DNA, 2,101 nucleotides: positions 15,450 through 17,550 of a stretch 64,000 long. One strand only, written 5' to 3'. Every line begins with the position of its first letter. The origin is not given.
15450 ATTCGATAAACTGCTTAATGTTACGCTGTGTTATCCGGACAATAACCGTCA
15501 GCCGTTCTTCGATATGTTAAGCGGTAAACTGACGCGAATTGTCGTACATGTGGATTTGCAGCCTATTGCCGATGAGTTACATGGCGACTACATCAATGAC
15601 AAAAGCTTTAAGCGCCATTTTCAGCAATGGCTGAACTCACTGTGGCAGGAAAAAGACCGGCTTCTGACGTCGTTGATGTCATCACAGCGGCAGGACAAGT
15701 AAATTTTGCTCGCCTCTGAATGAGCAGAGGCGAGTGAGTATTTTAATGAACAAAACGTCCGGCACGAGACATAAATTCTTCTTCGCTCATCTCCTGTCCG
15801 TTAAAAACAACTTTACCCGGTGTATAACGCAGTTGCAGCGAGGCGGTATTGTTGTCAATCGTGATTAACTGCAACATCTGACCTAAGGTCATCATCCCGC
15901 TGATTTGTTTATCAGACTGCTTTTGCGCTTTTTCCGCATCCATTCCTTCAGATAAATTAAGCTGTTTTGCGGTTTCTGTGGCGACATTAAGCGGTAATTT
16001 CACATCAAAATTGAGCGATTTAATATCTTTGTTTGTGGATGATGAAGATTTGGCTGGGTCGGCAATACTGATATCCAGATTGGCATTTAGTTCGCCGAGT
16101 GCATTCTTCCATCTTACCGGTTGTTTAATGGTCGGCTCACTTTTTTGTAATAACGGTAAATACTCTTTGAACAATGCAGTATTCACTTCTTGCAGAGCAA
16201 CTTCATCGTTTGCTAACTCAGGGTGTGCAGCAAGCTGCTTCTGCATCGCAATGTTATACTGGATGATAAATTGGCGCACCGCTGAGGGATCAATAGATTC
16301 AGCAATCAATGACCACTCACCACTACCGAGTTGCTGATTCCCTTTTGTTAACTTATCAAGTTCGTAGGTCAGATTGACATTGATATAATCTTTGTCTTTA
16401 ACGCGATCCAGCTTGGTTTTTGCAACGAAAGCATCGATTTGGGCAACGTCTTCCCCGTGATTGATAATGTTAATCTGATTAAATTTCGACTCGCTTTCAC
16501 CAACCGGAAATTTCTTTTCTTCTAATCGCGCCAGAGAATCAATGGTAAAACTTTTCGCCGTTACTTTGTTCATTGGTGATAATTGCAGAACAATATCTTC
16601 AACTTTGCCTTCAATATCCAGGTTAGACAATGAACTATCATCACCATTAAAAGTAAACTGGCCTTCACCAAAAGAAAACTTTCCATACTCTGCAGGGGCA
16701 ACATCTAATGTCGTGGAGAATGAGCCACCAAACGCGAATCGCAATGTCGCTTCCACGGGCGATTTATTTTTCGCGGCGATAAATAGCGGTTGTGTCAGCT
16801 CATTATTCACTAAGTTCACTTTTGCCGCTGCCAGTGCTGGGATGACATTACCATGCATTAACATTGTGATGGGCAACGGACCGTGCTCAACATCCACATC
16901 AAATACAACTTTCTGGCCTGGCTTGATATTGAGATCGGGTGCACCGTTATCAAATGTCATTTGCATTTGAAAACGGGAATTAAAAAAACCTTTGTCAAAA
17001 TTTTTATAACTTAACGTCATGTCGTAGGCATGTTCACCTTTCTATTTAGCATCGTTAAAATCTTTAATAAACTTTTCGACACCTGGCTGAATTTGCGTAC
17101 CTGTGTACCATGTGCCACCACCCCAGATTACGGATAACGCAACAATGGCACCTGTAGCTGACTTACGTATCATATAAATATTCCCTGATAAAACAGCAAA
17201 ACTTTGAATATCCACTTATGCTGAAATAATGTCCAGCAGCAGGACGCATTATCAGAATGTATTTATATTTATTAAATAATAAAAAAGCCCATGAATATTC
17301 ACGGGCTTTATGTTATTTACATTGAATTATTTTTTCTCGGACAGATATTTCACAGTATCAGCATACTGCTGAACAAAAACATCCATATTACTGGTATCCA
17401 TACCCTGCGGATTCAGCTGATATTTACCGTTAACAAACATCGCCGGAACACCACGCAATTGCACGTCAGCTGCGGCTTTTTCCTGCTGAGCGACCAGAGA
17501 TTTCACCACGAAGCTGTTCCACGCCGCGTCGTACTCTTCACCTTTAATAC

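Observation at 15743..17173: yihF is interrupted by an in-frame amber codon at codon 44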

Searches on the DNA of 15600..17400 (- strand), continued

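Call 39: get_annotated_region(hit=H112, flank=15000)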
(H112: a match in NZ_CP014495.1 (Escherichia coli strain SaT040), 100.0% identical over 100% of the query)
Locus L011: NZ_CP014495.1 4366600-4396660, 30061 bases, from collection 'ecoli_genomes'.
description: Escherichia coli strain SaT040 chromosome, complete genome
organism: Escherichia coli strain SaT040 (NCBI taxid 562)
replicon: chromosome; assembly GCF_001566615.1
host: Homo sapiens; source: missing; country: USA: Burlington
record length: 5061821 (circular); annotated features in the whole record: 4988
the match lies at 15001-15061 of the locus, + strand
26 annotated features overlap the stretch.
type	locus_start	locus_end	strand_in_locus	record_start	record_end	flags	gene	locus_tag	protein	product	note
CDS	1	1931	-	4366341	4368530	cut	fadB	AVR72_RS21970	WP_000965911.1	fatty acid oxidation complex subunit alpha FadB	-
CDS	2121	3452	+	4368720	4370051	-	pepQ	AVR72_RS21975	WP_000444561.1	Xaa-Pro dipeptidase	-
CDS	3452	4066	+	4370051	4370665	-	yigZ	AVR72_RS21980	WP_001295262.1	IMPACT family protein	-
CDS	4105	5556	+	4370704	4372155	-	trkH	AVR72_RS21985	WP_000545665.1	Trk system potassium transporter TrkH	-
CDS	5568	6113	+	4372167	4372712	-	hemG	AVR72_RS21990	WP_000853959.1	menaquinone-dependent protoporphyrinogen IX dehydrogenase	-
rRNA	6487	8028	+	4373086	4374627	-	-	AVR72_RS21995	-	16S ribosomal RNA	-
tRNA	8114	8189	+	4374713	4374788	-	-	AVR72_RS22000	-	tRNA-Glu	-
rRNA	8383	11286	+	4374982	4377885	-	-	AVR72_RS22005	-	23S ribosomal RNA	-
rRNA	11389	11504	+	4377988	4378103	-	rrf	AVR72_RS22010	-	5S ribosomal RNA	-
CDS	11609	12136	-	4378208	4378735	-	mobB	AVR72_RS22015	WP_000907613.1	molybdopterin-guanine dinucleotide biosynthesis protein MobB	-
CDS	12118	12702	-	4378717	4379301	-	mobA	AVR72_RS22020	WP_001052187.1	molybdenum cofactor guanylyltransferase MobA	-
CDS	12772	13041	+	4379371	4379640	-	yihD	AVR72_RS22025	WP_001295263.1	YihD family protein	-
CDS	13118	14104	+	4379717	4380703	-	srkA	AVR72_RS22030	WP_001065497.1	stress response kinase SrkA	-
CDS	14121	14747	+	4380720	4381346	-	dsbA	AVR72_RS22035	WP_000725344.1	thiol:disulfide interchange protein DsbA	-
CDS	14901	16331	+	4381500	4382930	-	yihF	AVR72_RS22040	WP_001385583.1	YdgA family protein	-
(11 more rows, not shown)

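Call 40: get_annotated_region(hit=H29, flank=15000)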
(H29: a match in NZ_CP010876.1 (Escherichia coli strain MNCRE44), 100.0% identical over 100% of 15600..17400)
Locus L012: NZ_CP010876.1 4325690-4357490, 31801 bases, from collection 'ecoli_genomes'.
description: Escherichia coli strain MNCRE44 chromosome, complete genome
organism: Escherichia coli strain MNCRE44 (NCBI taxid 562)
replicon: chromosome; assembly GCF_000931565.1
host: Homo sapiens; source: sputum; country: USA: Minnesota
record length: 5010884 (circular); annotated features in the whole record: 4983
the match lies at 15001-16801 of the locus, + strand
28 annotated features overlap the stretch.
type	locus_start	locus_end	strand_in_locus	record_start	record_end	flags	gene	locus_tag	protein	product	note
CDS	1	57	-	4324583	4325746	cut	fadA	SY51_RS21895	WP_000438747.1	acetyl-CoA C-acyltransferase FadA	-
CDS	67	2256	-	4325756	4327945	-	fadB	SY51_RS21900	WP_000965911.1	fatty acid oxidation complex subunit alpha FadB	-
CDS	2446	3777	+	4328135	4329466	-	pepQ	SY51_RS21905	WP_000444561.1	Xaa-Pro dipeptidase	-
CDS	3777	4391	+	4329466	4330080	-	yigZ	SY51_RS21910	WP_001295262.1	IMPACT family protein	-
CDS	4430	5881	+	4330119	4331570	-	trkH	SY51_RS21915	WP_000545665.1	Trk system potassium transporter TrkH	-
CDS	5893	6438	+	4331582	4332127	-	hemG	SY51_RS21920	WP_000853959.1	menaquinone-dependent protoporphyrinogen IX dehydrogenase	-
rRNA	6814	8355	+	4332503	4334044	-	-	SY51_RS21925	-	16S ribosomal RNA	-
tRNA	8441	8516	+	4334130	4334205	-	-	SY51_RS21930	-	tRNA-Glu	-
rRNA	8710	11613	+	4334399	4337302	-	-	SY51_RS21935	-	23S ribosomal RNA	-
rRNA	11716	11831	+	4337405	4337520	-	rrf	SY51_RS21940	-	5S ribosomal RNA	-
CDS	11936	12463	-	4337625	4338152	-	mobB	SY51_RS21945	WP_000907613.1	molybdopterin-guanine dinucleotide biosynthesis protein MobB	-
CDS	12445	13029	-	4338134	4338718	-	mobA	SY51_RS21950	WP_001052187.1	molybdenum cofactor guanylyltransferase MobA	-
CDS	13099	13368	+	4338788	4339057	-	yihD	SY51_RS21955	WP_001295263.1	YihD family protein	-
CDS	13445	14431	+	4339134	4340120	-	srkA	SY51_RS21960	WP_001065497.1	stress response kinase SrkA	-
CDS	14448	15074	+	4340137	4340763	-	dsbA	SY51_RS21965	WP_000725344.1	thiol:disulfide interchange protein DsbA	-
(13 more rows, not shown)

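Call 62: get_annotated_region(hit=H1, flank=200)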
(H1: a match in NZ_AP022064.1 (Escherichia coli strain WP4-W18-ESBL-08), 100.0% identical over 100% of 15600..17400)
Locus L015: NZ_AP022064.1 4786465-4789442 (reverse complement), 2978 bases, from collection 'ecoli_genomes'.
description: Escherichia coli strain WP4-W18-ESBL-08 chromosome, complete genome
organism: Escherichia coli strain WP4-W18-ESBL-08 (NCBI taxid 562)
replicon: chromosome; assembly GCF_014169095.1
host: -; source: -; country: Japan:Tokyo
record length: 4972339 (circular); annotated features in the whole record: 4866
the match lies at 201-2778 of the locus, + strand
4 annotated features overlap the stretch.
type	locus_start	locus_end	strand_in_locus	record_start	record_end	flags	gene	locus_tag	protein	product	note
CDS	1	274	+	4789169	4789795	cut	dsbA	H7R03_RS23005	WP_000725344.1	thiol:disulfide interchange protein DsbA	-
CDS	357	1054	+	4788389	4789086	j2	-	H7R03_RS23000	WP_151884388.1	IS1 family transposase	programmed frameshift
CDS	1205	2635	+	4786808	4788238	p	yihF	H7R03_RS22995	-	YdgA family protein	internal stop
CDS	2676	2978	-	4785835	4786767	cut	yihG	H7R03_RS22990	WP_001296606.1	acyltransferase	-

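Call 63: get_annotated_region(hit=H2, flank=200)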
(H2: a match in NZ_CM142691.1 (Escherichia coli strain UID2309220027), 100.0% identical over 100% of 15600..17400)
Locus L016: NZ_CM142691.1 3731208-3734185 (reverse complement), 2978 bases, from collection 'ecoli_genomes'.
description: Escherichia coli strain UID2309220027 chromosome, whole genome shotgun sequence
organism: Escherichia coli strain UID2309220027 (NCBI taxid 562)
replicon: chromosome; assembly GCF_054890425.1
host: Homo sapiens; source: blood; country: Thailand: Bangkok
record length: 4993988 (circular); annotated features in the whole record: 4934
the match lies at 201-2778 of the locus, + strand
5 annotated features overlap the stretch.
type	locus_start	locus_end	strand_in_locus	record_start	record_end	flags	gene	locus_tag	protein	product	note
CDS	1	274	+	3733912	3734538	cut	dsbA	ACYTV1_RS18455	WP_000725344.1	thiol:disulfide interchange protein DsbA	-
CDS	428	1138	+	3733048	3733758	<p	-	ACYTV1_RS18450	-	DUF945 family protein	internal stop; incomplete; partial in the middle of a contig; missing C-terminus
CDS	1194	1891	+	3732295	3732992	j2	-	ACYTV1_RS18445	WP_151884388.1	IS1 family transposase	programmed frameshift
CDS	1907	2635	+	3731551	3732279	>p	-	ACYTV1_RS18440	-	DUF945 family protein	incomplete; partial in the middle of a contig; missing N-terminus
CDS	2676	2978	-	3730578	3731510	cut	yihG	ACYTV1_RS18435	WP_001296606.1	acyltransferase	-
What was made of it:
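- Two independent IS1 insertions at the locus in clade C genomes fit a lack of constraint (calls 62-63). IS1 has already disrupted the body of the gene in one clade C genome and its upstream region in another (calls 62-63).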

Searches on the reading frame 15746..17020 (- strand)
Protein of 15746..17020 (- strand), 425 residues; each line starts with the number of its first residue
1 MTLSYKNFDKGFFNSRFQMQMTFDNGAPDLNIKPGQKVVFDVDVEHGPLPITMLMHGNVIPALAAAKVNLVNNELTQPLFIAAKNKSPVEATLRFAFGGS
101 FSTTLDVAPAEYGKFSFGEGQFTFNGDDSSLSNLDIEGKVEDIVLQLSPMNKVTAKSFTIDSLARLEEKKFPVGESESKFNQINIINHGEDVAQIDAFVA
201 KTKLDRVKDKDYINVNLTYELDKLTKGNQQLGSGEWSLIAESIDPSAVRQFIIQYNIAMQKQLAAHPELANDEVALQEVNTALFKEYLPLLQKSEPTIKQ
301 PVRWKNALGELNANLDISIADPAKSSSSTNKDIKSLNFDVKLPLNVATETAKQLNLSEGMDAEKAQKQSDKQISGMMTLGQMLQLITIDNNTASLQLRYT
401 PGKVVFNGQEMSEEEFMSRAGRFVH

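Call 66: list_cluster_members(proteins=[window:15746-17020:-, L004:1401-2828:+])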
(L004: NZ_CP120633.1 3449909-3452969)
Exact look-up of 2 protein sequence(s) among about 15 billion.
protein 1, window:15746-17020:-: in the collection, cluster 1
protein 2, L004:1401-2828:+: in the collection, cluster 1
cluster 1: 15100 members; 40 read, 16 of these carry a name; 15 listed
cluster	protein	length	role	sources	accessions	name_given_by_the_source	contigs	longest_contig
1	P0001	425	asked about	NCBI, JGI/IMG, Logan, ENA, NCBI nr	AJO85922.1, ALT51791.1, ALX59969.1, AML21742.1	hypothetical protein BE964_16045 [Escherichia coli] | uncharacterized protein YdgA (DUF945 family) | hypothetical protein SY51_22020 [Escherichia coli]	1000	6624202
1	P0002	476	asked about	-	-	YdgA family protein [Escherichia coli] | YdgA family protein n=10 Tax=Escherichia coli TaxID=562 RepID=A0A515RDC8_ECOLX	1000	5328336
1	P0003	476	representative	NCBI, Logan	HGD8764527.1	TPA: YdgA family protein [Escherichia coli]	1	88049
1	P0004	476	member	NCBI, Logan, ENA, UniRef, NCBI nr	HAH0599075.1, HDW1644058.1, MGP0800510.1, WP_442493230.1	TPA: YdgA family protein [Escherichia coli] | YdgA family protein n=1 Tax=Escherichia coli TaxID=562 RepID=UPI00175E5A12 | YdgA family protein [Escherichia coli]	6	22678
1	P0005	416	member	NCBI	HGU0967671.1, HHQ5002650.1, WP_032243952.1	TPA: DUF945 family protein, partial [Escherichia coli]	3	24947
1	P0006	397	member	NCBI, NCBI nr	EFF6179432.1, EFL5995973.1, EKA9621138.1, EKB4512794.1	DUF945 family protein, partial [Escherichia coli] | DUF945 family protein [Escherichia coli]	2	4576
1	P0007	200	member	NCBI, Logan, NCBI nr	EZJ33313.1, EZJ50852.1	hypothetical protein AC83_4371 [Escherichia coli 1-250-04_S4_C1] | hypothetical protein AD11_4323 [Escherichia coli 1-250-04_S4_C2]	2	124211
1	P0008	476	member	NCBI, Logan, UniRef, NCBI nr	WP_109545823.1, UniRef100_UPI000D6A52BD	YdgA family protein [Escherichia coli] | YdgA family protein n=1 Tax=Escherichia coli TaxID=562 RepID=UPI000D6A52BD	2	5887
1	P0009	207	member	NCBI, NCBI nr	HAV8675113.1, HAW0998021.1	TPA: DUF945 family protein, partial [Escherichia coli] | DUF945 family protein [Escherichia coli]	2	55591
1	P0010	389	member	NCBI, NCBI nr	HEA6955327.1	TPA: DUF945 family protein, partial [Escherichia coli] | DUF945 family protein [Escherichia coli]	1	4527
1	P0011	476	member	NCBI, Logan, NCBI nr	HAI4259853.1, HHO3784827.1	TPA: YdgA family protein [Escherichia coli] | YdgA family protein [Escherichia coli]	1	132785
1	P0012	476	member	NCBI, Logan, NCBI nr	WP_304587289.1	YdgA family protein [uncultured Escherichia sp.]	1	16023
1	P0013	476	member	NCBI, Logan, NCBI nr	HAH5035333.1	TPA: YdgA family protein [Escherichia coli] | YdgA family protein [Escherichia coli]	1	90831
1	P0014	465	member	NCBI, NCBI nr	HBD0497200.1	TPA: DUF945 family protein, partial [Escherichia coli] | DUF945 family protein [Escherichia coli]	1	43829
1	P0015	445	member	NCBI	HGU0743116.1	TPA: DUF945 family protein, partial [Escherichia coli]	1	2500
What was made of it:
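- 15743..17020 (-): 425-codon ORF from Met52, the candidate product of termination-reinitiation; it would lack the N-terminal export/anchor segment. Call 66: this exact 425-aa sequence is deposited as 'hypothetical protein' by older annotations, e.g. AJO85922.1, and is seen on at least 1000 contigs.
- Closest known: RefSeq/PGAP pseudogene annotation of yihF in ST131 clade C genomes. Different: Older GenBank annotations instead call the 425-aa Met52 ORF a hypothetical protein (call 66).
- Older annotations deposit this 425-aa protein (call 66).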

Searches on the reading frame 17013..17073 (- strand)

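Call 22: search_protein_families(proteins=[L004:1401-2828:+], library=ncbifam)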
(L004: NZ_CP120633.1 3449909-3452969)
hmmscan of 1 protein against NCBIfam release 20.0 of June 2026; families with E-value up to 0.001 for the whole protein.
L004:1401-2828:+ (476 aa): 1 family
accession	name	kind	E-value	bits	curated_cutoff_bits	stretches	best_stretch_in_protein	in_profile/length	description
NF008472.0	PRK11367.1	equivalog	0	1037.9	738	1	1-476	1-476/476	hypothetical protein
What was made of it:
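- On YihF orthologue (NCBIfam NF008472 / PRK11367 equivalog; Pfam DUF945 PF06097): The intact sister allele, which is 1 nt different, scores 1037.9 bits against a cutoff of 738 over residues 1-476 of 476 (call 22).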

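Call 24: profile_search(protein=L004:1401-2828:+)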
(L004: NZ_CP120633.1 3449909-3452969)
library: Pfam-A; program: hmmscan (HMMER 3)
A. the first sequence (476 residues): domains with independent E <= 10: 2; with E <= 0.001: 1
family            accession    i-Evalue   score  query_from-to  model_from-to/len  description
DUF945            PF06097.16   3.2e-105   353.3       4-464         3-459/460  Bacterial protein of unknown function (DUF945)
DUF5627           PF18620.7         2.6     8.4     125-186        45-104/133  Domain of unknown function (DUF5627)
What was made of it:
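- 15743..17173 (-): yihF (DUF945 / YdgA-family, PRK11367) pseudogene: 476 codons plus TAA, interrupted at codon 44. Family assignment from calls 22 and 24.
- On YihF orthologue (NCBIfam NF008472 / PRK11367 equivalog; Pfam DUF945 PF06097): DUF945 matches at 3.2e-105 over residues 4-464 (call 24).
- Checked: The translated intact allele matches NCBIfam PRK11367 (YihF equivalog) end to end at 1037.9 bits against a cutoff of 738, and Pfam DUF945 at 3e-105 (calls 22, 24).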

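Call 44: search_solved_structures(query=L004:1401-2828:+, max_evalue=0.01)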
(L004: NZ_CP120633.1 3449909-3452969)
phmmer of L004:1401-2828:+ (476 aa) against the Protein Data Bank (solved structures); distinct sequences matched with E-value up to 0.01: 0.
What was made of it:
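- Tried and rejected: Solved-structure homologues of YihF: none found (call 44).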
